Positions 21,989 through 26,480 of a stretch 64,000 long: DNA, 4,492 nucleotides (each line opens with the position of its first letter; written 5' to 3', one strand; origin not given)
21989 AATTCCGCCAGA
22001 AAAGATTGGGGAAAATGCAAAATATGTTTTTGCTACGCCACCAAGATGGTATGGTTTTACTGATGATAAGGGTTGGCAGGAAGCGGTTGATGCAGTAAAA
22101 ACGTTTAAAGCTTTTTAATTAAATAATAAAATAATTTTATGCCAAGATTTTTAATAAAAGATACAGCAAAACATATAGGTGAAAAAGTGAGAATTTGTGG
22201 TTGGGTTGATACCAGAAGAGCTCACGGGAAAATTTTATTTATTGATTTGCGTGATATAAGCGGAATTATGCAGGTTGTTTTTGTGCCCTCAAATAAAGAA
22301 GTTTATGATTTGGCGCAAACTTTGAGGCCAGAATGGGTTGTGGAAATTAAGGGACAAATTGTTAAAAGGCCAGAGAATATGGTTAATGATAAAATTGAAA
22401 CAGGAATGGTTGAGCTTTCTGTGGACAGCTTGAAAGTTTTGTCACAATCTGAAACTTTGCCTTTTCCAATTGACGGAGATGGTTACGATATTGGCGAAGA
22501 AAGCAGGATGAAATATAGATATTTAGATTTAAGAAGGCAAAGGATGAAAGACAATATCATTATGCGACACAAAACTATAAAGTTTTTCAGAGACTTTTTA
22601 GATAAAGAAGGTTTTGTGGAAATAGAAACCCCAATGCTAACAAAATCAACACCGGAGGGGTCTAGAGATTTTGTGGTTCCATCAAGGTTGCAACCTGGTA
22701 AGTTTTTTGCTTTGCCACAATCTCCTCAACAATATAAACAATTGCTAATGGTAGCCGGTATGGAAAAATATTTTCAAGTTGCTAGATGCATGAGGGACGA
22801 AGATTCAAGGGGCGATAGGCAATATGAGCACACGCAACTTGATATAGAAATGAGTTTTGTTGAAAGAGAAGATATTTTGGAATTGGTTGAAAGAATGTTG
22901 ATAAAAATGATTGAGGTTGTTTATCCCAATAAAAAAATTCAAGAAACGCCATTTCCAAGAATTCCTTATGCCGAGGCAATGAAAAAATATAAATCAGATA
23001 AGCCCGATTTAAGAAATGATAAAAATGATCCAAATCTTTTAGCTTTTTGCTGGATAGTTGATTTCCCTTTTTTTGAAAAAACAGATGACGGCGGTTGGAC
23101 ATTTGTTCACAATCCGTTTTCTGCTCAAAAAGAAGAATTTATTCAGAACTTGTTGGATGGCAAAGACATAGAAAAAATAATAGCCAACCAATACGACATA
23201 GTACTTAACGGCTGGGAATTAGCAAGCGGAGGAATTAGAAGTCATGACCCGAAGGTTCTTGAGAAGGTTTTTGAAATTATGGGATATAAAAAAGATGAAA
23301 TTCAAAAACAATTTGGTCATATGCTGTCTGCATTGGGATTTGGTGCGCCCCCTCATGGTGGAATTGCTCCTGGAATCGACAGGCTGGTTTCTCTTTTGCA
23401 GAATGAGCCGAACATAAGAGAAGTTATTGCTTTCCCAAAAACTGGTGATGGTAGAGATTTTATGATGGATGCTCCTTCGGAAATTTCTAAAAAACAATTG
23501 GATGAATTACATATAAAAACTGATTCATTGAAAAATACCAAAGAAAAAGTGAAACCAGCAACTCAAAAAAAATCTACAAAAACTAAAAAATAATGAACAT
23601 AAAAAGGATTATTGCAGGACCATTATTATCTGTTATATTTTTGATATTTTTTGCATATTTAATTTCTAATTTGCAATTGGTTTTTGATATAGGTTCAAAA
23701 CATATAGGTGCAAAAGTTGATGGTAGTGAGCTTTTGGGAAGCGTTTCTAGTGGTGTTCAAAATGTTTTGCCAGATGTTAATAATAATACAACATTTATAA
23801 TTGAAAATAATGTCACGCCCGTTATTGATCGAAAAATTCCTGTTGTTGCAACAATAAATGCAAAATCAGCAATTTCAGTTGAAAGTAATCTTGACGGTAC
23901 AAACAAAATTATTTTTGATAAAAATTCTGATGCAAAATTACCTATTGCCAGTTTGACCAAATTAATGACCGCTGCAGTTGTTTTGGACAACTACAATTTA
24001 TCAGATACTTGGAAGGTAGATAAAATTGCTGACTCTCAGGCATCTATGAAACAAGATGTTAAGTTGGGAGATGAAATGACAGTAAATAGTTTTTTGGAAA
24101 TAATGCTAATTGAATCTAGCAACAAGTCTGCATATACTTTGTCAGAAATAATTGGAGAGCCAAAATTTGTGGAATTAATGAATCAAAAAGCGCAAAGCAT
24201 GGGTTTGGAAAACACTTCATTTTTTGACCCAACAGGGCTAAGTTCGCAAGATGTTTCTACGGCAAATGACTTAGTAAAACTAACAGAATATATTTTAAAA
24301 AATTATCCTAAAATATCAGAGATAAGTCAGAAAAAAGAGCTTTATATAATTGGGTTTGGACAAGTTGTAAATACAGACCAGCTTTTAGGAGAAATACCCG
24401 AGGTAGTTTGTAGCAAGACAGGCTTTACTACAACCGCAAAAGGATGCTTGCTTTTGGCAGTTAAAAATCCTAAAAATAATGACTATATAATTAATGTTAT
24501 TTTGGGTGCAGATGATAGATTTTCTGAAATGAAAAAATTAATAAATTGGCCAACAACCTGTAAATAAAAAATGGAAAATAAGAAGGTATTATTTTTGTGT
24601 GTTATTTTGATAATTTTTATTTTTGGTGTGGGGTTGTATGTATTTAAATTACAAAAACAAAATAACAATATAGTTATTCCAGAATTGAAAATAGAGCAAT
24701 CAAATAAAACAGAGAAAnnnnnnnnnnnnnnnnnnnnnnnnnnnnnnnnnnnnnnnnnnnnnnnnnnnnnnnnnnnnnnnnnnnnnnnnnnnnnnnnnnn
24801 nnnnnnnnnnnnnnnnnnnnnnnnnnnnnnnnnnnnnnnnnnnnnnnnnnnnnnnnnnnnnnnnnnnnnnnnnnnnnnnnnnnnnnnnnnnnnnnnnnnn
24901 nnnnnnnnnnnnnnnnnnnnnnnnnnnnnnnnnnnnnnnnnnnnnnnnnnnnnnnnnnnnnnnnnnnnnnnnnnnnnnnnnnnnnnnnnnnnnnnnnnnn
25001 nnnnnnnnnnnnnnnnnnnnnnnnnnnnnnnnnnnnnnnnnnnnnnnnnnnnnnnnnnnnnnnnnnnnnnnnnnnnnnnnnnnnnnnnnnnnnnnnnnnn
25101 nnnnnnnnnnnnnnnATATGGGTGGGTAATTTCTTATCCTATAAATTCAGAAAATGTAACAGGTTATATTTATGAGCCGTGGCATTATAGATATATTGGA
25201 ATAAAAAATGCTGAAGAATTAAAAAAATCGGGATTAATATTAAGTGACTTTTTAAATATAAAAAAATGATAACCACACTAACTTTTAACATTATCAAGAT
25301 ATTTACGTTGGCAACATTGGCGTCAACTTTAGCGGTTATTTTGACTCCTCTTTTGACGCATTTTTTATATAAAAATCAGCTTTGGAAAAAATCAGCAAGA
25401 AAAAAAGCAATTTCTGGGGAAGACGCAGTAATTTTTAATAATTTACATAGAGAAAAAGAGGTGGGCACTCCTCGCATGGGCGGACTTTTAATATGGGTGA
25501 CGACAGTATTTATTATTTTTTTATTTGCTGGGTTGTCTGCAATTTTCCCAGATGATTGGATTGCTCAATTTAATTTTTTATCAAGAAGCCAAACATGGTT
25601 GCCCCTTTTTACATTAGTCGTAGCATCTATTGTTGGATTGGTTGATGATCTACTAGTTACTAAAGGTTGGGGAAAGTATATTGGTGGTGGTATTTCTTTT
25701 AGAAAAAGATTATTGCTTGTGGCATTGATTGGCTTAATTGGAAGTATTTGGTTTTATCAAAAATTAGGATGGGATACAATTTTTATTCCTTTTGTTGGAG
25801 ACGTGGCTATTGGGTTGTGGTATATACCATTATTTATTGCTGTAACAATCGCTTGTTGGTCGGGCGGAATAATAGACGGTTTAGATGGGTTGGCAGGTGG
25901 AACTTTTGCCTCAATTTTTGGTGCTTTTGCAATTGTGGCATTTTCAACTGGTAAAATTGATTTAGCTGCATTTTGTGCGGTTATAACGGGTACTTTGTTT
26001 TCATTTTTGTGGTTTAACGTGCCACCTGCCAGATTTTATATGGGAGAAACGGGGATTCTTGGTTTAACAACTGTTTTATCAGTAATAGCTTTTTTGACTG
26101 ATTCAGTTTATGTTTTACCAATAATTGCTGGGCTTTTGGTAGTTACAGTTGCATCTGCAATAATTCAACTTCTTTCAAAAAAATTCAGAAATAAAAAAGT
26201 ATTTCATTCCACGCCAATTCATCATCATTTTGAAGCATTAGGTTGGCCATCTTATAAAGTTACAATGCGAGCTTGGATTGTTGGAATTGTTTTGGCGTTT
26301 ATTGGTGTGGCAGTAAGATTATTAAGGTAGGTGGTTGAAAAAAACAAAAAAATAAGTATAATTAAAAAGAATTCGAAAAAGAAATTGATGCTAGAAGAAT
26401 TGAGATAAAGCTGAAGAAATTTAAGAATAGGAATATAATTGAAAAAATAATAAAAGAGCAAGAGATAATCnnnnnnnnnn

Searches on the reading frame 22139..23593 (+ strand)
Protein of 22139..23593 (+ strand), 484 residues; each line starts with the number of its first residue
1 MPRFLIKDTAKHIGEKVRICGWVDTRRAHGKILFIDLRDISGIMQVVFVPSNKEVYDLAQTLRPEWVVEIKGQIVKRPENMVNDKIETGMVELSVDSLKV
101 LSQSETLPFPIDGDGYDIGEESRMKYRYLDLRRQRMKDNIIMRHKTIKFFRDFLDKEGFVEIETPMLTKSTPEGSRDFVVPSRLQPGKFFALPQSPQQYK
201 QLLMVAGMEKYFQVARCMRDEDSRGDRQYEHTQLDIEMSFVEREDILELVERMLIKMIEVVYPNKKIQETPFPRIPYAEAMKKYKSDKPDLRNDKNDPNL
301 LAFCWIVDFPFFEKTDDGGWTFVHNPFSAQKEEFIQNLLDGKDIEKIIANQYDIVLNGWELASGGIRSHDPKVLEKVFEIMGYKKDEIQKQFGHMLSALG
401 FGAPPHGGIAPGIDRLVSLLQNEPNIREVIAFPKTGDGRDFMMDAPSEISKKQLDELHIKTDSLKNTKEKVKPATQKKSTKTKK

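Call 47: search_protein_families(library=pfam, proteins=[window:22139-23593:+], max_evalue=0.00001)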
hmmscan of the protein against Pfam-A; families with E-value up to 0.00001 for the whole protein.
window:22139-23593:+ (484 aa): 2 families
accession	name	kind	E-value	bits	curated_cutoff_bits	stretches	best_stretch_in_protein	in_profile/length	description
PF00152.25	tRNA-synt_2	-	2.5e-113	378.6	25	1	120-435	2-307/308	tRNA synthetases class II (D, K and N)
PF01336.31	tRNA_anti-codon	-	1.2e-17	64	27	1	17-101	1-75/75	OB-fold nucleic acid binding domain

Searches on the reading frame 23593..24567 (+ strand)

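Call 47: search_protein_families(library=pfam, proteins=[window:23593-24567:+], max_evalue=0.00001)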
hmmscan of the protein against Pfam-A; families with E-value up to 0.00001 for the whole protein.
window:23593-24567:+ (324 aa): 2 families
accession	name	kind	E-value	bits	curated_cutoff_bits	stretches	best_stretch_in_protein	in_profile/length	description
PF00768.25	Peptidase_S11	-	8.3e-43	147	27.6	1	85-307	7-238/239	D-alanyl-D-alanine carboxypeptidase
PF13354.11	Beta-lactamase2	-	2e-10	40.8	22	1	100-300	7-210/214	Beta-lactamase enzyme family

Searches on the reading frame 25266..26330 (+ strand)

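Call 47: search_protein_families(library=pfam, proteins=[window:25266-26330:+], max_evalue=0.00001)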
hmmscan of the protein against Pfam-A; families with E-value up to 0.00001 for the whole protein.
window:25266-26330:+ (354 aa): 1 family
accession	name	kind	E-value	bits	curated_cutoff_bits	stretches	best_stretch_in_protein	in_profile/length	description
PF00953.26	Glycos_transf_4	-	2.4e-20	73.6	27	1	113-276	4-157/160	Glycosyl transferase family 4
